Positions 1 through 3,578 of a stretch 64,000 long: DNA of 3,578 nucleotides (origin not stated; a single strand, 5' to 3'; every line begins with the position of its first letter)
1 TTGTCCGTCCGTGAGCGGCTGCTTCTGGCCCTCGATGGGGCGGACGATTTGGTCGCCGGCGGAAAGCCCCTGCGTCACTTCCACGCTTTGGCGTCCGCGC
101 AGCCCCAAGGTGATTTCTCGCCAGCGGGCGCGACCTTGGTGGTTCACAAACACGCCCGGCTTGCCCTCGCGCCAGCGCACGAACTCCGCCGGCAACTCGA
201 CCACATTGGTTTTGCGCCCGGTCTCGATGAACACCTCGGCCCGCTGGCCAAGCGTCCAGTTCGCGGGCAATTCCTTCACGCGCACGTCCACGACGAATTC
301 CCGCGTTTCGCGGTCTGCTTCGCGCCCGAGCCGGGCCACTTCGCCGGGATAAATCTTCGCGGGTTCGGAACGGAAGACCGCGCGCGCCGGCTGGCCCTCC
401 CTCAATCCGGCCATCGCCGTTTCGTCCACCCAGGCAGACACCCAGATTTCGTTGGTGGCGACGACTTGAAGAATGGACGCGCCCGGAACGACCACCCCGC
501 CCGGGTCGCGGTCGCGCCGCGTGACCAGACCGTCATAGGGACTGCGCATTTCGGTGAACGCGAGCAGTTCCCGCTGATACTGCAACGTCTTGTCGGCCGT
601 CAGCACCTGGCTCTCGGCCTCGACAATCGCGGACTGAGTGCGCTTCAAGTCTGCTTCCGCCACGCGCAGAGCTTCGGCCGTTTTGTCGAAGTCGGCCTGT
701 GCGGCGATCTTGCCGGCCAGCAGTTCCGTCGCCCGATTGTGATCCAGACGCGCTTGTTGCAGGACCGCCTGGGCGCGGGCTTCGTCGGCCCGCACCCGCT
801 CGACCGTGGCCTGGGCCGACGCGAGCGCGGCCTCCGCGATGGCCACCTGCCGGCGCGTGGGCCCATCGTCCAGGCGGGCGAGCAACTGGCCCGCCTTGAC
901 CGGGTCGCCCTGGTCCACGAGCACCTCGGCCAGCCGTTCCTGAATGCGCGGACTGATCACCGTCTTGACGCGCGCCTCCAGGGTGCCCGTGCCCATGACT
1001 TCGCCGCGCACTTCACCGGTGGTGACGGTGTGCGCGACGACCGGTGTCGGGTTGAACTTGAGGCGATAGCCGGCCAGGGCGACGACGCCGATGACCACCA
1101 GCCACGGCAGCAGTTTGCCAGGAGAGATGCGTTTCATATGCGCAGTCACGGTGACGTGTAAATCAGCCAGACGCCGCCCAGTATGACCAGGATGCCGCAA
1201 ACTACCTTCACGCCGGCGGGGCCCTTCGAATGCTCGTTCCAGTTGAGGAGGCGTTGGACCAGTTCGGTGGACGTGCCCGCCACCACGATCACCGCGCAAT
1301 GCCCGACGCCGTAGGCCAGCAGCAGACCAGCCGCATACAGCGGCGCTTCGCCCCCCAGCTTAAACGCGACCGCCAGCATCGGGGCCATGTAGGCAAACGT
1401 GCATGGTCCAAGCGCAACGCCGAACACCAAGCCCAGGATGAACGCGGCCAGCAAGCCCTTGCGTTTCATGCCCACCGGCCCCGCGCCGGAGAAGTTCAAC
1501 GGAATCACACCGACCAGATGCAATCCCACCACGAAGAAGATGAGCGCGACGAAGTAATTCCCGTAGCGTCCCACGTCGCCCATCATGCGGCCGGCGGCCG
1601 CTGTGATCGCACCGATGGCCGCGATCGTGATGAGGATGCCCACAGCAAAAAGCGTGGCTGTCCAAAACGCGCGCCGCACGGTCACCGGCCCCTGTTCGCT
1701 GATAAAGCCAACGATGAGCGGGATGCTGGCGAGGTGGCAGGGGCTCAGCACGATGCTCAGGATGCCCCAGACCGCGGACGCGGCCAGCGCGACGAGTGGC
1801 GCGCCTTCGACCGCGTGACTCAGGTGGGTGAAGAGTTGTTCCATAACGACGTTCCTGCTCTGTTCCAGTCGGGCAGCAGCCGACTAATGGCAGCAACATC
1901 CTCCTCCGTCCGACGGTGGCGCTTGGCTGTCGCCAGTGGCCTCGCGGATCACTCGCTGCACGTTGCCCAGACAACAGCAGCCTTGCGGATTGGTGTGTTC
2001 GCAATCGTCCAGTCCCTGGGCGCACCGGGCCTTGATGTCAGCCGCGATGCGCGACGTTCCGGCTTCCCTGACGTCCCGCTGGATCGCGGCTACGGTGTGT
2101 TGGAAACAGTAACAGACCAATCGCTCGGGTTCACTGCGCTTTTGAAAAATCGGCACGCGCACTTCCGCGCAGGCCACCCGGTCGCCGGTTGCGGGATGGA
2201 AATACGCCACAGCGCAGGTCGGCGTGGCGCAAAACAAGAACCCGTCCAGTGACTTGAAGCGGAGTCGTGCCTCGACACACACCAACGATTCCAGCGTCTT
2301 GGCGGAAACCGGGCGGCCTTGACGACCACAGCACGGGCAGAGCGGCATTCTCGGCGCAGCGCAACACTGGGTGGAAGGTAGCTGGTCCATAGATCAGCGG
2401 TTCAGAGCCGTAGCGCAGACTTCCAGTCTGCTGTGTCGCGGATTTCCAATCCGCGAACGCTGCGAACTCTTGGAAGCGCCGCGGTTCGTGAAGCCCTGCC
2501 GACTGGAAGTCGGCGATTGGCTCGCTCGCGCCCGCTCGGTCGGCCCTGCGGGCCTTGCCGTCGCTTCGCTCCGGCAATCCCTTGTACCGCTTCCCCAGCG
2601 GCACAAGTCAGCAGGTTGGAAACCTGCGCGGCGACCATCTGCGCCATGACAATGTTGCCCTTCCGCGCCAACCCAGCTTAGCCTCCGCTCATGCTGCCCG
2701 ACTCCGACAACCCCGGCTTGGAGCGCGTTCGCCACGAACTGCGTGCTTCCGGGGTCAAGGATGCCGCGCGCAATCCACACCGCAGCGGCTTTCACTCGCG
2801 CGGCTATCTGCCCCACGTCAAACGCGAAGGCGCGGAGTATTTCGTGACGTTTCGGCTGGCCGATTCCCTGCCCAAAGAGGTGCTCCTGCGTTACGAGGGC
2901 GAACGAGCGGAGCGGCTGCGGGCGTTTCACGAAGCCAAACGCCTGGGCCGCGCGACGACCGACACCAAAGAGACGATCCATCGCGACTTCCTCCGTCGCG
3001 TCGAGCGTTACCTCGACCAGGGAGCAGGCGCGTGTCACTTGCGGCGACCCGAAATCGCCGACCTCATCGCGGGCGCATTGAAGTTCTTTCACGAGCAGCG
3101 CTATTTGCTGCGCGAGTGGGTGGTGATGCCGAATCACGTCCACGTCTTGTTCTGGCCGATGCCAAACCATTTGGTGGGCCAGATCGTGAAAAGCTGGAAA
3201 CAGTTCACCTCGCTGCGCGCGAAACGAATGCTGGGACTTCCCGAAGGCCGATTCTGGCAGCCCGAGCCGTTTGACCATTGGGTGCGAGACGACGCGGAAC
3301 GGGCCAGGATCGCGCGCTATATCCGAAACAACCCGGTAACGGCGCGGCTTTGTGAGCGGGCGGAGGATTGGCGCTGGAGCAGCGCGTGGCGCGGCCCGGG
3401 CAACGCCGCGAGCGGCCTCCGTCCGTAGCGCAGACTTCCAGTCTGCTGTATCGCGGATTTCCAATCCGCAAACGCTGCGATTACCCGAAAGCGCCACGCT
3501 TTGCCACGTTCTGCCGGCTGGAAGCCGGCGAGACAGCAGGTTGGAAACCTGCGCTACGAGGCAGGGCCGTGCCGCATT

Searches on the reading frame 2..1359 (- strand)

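Call 92: search_protein_families(library=pfam, proteins=[window:2-1359:-], max_evalue=0.0001)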
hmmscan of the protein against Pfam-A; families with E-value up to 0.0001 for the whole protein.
window:2-1359:- (452 aa): 3 families
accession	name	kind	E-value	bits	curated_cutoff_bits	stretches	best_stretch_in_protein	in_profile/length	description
PF13437.12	HlyD_3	-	3.2e-19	70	22.2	1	271-364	2-96/106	HlyD family secretion protein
PF16576.10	HlyD_D23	-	1.5e-15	57.5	30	1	123-360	10-200/214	Barrel-sandwich domain of CusB or HlyD membrane-fusion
PF13533.13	Biotin_lipoyl_2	-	5.4e-06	26.6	29.8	1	135-164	3-32/32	Biotin-lipoyl like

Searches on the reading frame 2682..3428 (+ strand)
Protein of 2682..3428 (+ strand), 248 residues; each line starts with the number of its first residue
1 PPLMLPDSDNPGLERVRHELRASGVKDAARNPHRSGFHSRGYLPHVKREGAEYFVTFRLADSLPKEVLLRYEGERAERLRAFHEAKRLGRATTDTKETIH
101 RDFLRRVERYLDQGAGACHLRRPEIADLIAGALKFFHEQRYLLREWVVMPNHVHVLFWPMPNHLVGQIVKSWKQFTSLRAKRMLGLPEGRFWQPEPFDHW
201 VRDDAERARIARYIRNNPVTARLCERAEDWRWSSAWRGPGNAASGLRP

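Call 92: search_protein_families(library=pfam, proteins=[window:2682-3428:+], max_evalue=0.0001)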
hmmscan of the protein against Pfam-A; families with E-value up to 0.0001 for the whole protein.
window:2682-3428:+ (248 aa): 1 family
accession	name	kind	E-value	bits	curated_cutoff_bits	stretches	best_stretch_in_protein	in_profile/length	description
PF01797.21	Y1_Tnp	-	2.9e-07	31.1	23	1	137-217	37-121/121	Transposase IS200 like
